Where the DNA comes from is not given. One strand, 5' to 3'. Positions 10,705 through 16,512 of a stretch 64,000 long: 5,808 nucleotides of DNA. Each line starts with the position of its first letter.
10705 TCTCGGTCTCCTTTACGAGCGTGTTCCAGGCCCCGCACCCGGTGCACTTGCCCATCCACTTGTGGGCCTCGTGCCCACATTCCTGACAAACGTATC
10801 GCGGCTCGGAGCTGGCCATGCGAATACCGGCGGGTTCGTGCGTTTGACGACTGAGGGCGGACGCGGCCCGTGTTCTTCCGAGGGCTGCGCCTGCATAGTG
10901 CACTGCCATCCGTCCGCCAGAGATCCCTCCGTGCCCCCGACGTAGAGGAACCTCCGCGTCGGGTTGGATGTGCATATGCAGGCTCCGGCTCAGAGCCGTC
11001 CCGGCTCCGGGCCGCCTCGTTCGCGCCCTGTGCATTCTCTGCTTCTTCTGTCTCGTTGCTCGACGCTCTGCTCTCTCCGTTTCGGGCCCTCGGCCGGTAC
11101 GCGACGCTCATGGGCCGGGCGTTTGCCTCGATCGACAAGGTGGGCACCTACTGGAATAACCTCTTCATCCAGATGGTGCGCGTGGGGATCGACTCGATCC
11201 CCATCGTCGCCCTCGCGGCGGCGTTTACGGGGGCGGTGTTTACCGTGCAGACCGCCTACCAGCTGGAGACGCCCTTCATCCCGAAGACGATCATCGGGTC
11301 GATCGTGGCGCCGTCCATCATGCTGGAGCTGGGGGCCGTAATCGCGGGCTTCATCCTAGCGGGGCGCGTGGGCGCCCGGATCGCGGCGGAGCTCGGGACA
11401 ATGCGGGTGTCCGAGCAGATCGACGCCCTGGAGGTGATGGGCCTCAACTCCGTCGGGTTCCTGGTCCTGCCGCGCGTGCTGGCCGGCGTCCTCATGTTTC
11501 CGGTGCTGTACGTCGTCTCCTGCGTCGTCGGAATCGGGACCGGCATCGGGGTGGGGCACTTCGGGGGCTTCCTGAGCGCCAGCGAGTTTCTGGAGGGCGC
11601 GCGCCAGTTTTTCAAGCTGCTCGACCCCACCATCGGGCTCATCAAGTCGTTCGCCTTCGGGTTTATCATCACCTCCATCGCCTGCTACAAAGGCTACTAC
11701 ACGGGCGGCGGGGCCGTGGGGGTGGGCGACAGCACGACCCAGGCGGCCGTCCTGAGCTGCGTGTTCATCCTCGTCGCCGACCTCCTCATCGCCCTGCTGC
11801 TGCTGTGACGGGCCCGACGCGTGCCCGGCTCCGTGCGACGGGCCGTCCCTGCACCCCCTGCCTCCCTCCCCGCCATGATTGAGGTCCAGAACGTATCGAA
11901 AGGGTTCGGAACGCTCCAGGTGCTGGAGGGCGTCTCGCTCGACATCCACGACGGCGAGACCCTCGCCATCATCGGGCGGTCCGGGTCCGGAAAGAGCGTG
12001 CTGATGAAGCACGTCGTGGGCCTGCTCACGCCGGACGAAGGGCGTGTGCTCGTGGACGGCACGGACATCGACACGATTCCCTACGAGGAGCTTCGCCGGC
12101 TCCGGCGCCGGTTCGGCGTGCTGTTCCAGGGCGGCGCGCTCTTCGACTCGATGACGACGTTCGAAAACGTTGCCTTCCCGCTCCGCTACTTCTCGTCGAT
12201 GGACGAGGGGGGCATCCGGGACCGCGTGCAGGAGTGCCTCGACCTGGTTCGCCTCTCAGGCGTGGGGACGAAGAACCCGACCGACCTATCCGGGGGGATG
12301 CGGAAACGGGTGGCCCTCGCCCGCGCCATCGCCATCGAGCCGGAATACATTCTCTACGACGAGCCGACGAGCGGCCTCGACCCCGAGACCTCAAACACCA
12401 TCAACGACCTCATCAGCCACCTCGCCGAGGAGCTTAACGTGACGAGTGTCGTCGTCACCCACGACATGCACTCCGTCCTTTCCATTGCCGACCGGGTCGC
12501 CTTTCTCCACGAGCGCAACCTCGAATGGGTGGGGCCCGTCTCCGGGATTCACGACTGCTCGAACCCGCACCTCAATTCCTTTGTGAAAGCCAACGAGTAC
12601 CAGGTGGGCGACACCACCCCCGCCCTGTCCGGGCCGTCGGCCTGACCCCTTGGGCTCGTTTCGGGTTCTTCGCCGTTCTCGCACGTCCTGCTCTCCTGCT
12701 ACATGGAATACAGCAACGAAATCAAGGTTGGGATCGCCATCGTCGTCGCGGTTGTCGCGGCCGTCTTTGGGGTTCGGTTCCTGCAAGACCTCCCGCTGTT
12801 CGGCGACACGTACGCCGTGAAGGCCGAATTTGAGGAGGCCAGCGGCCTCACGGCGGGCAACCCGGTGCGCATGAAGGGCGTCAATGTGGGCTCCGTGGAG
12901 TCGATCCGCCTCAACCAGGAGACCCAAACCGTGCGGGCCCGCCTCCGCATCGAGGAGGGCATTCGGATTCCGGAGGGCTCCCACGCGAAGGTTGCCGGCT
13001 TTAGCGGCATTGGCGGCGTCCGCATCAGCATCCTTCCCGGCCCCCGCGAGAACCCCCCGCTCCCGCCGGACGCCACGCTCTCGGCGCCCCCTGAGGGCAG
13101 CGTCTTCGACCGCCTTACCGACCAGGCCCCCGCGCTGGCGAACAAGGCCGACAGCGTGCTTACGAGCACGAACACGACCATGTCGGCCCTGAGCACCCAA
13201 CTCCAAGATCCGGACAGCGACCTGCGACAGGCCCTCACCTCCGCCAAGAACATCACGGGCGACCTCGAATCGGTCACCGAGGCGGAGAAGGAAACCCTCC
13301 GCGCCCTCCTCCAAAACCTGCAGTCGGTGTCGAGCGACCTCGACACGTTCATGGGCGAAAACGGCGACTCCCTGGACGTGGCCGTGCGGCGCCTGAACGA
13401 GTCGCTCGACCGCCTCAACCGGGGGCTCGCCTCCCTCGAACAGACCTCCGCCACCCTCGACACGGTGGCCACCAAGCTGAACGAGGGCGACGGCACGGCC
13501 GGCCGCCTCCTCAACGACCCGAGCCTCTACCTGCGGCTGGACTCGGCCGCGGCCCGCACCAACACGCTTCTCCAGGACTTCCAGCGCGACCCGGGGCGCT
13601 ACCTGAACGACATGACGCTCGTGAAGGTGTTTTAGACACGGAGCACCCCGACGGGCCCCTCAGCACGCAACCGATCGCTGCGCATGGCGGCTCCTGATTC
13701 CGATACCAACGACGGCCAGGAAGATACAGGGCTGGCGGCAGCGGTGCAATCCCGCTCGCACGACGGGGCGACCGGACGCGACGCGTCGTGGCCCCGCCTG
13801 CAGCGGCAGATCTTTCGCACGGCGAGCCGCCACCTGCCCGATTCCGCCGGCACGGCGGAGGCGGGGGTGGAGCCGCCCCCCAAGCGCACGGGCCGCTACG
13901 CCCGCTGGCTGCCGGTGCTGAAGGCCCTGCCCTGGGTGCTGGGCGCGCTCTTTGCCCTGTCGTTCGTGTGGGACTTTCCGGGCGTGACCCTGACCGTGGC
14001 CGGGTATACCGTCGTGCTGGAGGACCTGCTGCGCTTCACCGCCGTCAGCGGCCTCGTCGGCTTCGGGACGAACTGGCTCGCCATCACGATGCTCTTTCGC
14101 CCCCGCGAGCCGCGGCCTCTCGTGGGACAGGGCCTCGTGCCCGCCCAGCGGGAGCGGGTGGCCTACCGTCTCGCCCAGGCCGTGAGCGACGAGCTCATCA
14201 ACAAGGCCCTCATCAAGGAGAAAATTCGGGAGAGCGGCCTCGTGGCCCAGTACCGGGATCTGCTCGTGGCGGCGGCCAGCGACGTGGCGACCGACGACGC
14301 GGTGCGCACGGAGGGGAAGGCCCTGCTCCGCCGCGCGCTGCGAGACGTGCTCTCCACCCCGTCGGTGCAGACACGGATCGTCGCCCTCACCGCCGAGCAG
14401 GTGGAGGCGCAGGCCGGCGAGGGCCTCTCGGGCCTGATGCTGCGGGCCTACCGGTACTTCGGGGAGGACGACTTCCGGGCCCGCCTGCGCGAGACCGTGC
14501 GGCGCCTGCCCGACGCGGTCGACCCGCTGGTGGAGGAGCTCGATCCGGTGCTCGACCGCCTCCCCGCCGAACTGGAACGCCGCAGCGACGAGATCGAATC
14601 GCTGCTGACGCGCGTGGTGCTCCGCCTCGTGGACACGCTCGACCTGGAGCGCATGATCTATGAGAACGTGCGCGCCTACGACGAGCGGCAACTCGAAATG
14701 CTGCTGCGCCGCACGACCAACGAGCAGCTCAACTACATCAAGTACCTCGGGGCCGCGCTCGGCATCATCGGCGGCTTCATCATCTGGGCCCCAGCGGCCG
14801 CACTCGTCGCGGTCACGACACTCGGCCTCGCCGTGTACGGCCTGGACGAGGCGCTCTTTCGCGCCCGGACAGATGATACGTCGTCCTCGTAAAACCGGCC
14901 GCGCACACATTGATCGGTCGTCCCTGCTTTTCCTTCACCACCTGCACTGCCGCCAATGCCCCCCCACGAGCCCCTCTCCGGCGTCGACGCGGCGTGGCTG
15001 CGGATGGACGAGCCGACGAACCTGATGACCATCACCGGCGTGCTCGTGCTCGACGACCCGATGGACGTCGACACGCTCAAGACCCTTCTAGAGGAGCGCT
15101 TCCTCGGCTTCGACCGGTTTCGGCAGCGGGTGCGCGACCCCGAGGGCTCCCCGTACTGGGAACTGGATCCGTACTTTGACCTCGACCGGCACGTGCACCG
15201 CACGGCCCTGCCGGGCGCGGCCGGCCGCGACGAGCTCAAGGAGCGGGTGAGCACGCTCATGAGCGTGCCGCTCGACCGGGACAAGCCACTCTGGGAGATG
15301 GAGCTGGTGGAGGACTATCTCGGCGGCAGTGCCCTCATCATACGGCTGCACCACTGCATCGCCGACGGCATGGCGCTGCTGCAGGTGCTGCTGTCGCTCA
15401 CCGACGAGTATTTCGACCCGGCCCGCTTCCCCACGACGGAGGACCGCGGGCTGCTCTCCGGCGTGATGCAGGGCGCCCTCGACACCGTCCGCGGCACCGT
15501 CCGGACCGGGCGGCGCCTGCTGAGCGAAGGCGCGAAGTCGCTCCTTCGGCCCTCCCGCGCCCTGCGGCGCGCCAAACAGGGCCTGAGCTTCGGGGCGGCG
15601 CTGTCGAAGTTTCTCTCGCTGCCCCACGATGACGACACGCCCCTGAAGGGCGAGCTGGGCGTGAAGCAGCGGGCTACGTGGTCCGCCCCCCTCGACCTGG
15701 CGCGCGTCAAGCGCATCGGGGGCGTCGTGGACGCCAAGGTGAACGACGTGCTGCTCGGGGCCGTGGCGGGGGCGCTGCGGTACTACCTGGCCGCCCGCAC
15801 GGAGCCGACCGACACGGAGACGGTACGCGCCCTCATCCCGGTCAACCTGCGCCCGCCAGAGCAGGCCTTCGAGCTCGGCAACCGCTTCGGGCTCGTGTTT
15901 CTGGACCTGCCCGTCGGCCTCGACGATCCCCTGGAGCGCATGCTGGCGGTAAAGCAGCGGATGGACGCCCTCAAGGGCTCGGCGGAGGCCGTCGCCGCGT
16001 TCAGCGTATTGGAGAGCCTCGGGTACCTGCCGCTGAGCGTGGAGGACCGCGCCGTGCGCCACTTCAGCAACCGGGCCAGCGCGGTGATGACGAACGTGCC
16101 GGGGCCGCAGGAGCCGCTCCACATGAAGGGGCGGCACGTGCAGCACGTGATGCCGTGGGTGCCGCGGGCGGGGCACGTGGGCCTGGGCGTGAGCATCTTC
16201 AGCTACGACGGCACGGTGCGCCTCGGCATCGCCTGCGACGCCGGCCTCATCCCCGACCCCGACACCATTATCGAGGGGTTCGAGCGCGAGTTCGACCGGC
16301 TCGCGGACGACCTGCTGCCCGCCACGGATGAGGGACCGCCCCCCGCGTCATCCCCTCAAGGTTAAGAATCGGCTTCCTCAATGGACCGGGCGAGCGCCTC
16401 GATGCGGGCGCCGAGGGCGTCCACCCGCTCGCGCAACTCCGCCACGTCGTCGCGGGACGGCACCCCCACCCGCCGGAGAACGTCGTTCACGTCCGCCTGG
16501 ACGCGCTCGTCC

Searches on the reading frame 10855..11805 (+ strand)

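Call 72: search_protein_families(library=pfam, proteins=[window:10855-11805:+], max_evalue=0.00001)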
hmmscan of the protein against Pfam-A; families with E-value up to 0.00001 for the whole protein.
window:10855-11805:+ (317 aa): 1 family
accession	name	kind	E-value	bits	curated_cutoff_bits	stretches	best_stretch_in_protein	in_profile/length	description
PF02405.21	MlaE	-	1.8e-69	234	22.5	1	105-314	3-211/212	Permease MlaE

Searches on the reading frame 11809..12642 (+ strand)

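Call 73: search_protein_families(library=pfam, proteins=[window:11809-12642:+], max_evalue=0.00001)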
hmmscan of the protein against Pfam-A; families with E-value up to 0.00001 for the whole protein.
window:11809-12642:+ (278 aa): 1 family
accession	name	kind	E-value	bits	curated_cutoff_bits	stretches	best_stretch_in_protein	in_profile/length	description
PF00005.33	ABC_tran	-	1.2e-33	117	25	1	39-188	1-137/137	ABC transporter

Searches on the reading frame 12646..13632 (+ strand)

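Call 73: search_protein_families(library=pfam, proteins=[window:12646-13632:+], max_evalue=0.00001)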
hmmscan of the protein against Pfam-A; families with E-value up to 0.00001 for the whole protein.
window:12646-13632:+ (329 aa): 1 family
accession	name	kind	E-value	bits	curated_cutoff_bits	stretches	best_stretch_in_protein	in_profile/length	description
PF02470.25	MlaD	-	4.6e-20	72.1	25.1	1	55-132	2-81/81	MlaD protein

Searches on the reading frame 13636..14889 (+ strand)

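Call 73: search_protein_families(library=pfam, proteins=[window:13636-14889:+], max_evalue=0.00001)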
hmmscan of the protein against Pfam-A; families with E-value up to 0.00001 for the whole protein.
window:13636-14889:+ (418 aa): 1 family
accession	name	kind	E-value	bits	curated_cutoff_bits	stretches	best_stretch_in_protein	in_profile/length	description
PF04286.17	DUF445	-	1.6e-26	94.5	33.8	2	137-270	2-131/368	Protein of unknown function (DUF445)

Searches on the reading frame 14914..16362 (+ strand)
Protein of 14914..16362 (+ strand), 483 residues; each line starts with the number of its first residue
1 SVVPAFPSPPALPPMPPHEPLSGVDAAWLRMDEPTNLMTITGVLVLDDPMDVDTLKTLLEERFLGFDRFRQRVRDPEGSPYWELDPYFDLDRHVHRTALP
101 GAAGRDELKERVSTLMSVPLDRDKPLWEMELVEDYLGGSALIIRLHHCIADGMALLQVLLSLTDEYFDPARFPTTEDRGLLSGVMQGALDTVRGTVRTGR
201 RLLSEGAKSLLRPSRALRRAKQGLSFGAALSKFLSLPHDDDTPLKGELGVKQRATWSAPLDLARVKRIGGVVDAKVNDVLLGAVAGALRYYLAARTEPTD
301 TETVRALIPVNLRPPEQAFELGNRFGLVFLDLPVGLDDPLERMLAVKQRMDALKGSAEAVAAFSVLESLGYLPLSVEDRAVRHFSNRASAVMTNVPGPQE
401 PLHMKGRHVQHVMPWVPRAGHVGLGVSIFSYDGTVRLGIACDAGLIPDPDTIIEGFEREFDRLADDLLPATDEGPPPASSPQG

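Call 73: search_protein_families(library=pfam, proteins=[window:14914-16362:+], max_evalue=0.00001)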
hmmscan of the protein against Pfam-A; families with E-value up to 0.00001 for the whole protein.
window:14914-16362:+ (483 aa): 2 families
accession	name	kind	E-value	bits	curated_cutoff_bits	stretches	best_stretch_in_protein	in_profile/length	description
PF06974.18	WS_DGAT_C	-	3.4e-43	147.6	20.7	1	322-463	2-144/145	WS/DGAT C-terminal domain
PF03007.21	WS_DGAT_cat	-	8.6e-37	127.8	23.6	1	21-279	1-262/263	Wax ester synthase/diacylglycerol acyltransferase catalytic domain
